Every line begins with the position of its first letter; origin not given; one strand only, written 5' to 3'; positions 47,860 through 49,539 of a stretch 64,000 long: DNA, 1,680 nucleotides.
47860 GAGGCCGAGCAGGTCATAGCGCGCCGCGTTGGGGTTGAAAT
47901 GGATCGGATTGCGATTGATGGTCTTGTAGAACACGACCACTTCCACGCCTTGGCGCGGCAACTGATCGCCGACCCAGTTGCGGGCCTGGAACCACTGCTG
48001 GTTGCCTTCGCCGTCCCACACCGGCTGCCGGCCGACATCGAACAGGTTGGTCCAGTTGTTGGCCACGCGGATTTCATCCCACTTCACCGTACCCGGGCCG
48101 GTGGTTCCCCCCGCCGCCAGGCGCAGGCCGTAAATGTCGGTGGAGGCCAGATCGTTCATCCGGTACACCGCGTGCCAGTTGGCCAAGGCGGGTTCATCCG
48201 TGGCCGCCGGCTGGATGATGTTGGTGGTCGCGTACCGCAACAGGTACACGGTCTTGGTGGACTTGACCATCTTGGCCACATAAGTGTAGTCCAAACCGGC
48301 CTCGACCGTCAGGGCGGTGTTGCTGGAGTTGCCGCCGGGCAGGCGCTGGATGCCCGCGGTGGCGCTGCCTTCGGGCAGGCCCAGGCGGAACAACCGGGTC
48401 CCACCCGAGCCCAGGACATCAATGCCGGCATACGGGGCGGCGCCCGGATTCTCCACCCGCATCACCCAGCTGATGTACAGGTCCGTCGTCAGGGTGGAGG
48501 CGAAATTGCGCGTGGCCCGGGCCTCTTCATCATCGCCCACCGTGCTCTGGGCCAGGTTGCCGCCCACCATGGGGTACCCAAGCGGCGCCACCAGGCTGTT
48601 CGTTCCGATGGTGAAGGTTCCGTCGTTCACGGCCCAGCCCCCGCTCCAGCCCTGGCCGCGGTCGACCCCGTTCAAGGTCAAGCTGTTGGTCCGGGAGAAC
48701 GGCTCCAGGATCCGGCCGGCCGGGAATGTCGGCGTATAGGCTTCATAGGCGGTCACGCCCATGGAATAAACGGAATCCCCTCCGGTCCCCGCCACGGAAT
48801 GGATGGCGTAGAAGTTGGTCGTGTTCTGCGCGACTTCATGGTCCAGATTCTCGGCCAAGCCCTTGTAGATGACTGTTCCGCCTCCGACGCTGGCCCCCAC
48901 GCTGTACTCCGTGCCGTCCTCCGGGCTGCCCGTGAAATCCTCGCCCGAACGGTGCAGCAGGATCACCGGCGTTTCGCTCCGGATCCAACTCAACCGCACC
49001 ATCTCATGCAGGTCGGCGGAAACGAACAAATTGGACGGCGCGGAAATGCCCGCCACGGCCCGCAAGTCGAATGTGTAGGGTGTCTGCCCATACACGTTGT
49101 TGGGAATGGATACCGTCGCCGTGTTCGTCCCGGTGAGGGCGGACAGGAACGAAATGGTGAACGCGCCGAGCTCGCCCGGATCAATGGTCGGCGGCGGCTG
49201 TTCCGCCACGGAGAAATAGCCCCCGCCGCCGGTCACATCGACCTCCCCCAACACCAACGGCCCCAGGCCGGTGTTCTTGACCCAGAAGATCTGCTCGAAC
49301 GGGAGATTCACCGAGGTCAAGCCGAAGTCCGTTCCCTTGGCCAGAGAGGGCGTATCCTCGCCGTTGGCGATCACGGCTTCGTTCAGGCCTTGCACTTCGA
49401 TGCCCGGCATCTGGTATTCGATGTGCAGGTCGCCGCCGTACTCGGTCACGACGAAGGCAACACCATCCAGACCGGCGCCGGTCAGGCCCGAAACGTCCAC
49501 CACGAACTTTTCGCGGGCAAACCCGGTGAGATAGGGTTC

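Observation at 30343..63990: Giant adhesin-like ORF of more than 33.6 kb (more than 11,215 aa), 5'-truncated by the window edge, with mosaic PATR / Fn3 / lamin-tail architecture and no recognisable C-terminal sorting signal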

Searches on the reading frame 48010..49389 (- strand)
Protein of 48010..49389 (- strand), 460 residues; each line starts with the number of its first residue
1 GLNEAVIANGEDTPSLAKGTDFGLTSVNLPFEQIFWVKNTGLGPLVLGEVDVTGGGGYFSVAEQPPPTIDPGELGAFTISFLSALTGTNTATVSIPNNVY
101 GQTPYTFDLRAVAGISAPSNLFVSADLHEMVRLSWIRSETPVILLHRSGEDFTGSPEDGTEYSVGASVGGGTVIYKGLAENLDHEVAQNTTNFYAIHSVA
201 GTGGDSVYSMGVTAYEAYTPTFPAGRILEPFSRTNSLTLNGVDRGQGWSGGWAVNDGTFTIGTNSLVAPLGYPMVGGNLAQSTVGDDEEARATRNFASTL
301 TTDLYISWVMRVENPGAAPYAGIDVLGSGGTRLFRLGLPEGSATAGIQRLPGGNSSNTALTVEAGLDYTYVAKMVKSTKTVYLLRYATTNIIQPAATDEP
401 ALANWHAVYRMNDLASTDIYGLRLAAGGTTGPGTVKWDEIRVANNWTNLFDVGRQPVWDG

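Call 87: search_protein_families(library=pfam, proteins=[window:48010-49389:-], max_evalue=1)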
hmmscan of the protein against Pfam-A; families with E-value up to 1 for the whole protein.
window:48010-49389:- (460 aa): 2 families
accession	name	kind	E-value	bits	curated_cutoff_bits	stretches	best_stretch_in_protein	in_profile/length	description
PF07610.17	DUF1573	-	0.0006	20.2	26.1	1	20-105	8-90/98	Protein of unknown function (DUF1573)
PF22544.2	HYDIN_VesB_CFA65-like_Ig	-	0.0027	18.3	25.5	1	20-99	10-88/100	HYDIN/CFA65/VesB-like, Ig-like domain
